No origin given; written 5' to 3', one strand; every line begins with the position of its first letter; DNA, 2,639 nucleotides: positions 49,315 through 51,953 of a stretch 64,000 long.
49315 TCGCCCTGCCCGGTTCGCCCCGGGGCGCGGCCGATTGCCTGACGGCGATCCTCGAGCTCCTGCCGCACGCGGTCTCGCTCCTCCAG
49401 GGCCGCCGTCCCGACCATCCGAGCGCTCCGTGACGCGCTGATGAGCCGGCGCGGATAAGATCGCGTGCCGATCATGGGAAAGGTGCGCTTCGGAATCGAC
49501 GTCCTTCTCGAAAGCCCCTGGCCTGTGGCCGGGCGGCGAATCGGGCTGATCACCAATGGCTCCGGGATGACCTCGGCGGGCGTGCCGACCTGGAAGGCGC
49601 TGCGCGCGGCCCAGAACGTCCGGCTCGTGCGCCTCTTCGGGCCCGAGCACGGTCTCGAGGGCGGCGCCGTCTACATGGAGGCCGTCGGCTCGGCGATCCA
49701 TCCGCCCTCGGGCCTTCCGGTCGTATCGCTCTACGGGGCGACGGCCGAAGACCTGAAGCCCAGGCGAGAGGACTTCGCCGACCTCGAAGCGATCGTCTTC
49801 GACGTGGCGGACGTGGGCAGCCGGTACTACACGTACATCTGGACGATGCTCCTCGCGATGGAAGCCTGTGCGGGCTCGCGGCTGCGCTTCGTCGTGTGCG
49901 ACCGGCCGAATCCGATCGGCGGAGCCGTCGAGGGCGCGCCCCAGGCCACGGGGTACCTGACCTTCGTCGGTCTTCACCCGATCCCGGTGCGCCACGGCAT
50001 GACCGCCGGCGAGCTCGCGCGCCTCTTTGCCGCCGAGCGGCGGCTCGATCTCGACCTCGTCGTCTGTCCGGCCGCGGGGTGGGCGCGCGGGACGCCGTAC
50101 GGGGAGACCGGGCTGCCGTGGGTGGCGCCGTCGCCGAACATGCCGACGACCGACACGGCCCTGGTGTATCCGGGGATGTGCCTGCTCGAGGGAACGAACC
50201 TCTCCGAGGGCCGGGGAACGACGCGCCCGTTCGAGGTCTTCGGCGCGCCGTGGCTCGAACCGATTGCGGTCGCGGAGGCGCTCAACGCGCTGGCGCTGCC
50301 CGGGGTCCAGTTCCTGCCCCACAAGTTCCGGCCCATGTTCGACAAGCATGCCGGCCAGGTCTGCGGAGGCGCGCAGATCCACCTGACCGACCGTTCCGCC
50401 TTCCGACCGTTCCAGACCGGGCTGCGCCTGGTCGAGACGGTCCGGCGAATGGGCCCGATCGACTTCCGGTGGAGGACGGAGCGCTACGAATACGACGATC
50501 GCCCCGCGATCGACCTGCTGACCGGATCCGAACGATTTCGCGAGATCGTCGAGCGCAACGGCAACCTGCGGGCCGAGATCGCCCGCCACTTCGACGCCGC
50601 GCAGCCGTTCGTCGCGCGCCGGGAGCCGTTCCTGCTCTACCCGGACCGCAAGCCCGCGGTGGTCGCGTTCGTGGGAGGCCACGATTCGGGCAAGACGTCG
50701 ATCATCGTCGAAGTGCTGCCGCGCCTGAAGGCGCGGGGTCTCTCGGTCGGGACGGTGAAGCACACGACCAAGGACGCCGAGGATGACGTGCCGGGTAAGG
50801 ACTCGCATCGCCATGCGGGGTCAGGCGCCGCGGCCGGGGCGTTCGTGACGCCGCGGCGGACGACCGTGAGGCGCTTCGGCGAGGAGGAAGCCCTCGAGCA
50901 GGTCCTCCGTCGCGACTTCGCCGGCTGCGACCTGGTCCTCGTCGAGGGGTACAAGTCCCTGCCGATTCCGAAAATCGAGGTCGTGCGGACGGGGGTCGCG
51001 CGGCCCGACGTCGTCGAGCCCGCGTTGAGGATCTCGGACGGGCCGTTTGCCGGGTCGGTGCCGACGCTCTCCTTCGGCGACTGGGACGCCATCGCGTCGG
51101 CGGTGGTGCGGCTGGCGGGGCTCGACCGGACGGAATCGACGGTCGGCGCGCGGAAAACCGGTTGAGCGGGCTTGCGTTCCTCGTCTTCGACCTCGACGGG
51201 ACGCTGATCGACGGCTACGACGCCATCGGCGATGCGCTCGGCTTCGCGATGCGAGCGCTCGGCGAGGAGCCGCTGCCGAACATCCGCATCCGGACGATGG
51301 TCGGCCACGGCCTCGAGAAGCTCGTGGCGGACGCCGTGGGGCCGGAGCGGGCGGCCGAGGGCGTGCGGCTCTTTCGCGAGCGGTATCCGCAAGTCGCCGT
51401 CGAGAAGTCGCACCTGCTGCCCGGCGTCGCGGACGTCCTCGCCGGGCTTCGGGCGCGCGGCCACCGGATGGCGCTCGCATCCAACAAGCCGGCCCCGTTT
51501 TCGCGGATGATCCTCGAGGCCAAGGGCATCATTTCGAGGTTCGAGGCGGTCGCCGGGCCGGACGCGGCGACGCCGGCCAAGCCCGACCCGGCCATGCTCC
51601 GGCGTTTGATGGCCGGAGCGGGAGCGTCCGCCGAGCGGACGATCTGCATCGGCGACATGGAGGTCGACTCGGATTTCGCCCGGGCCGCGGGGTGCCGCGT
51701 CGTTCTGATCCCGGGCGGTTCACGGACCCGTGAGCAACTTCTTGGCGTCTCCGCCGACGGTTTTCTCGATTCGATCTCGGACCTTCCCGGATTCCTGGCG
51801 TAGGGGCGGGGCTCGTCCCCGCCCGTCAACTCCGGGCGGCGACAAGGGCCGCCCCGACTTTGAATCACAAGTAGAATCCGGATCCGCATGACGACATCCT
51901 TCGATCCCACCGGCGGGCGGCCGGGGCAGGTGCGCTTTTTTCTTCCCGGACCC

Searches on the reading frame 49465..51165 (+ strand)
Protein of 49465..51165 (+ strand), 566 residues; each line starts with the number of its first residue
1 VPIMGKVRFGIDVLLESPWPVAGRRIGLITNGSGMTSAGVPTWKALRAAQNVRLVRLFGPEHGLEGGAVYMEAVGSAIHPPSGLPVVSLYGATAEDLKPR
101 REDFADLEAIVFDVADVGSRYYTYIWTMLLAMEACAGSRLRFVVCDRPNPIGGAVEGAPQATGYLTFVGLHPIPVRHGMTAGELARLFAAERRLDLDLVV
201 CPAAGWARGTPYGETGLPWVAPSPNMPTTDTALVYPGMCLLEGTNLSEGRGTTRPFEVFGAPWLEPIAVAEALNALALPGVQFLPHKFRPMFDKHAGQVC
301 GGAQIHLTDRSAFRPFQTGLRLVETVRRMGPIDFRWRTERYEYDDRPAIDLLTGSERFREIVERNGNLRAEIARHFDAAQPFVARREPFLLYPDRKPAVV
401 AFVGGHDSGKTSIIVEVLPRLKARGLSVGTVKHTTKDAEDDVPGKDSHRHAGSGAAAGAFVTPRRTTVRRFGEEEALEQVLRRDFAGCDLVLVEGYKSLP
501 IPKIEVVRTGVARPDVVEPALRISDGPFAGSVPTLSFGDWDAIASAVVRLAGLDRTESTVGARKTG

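Call 32: search_protein_families(library=pfam, proteins=[window:49465-51165:+], max_evalue=0.0001)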
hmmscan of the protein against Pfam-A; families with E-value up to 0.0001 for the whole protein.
window:49465-51165:+ (566 aa): 3 families
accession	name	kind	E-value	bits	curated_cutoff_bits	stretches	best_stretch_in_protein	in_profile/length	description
PF07075.17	NamZ_N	-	1.2e-69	234.2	26.9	1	26-229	1-202/203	Exo-beta-N-acetylmuramidase NamZ, N-terminal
PF20732.2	NamZ_C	-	4.2e-49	167.7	25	1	233-392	1-152/152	Exo-beta-N-acetylmuramidase NamZ, C-terminal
PF03205.20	MobB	-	2e-29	102.6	26.6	1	399-515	1-118/133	Molybdopterin guanine dinucleotide synthesis protein B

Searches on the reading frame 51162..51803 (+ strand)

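Call 33: search_protein_families(library=pfam, proteins=[window:51162-51803:+], max_evalue=0.0001)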
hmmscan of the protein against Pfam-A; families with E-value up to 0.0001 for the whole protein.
window:51162-51803:+ (213 aa): 5 families
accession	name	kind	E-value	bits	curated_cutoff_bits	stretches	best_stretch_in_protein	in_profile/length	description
PF13419.12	HAD_2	-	1.2e-26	94.3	23.8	1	8-182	2-177/178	Haloacid dehalogenase-like hydrolase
PF00702.32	Hydrolase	-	2.3e-24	87.3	26.4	1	7-177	4-191/191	haloacid dehalogenase-like hydrolase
PF12710.13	HAD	-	3.9e-13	50.7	27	1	7-174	1-189/189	haloacid dehalogenase-like hydrolase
PF13242.12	Hydrolase_like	-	1.1e-11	44.9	22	1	140-208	4-75/75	HAD-hyrolase-like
PF13344.12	Hydrolase_6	-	6.8e-05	23.3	27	0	81-111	11-41/101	Haloacid dehalogenase-like hydrolase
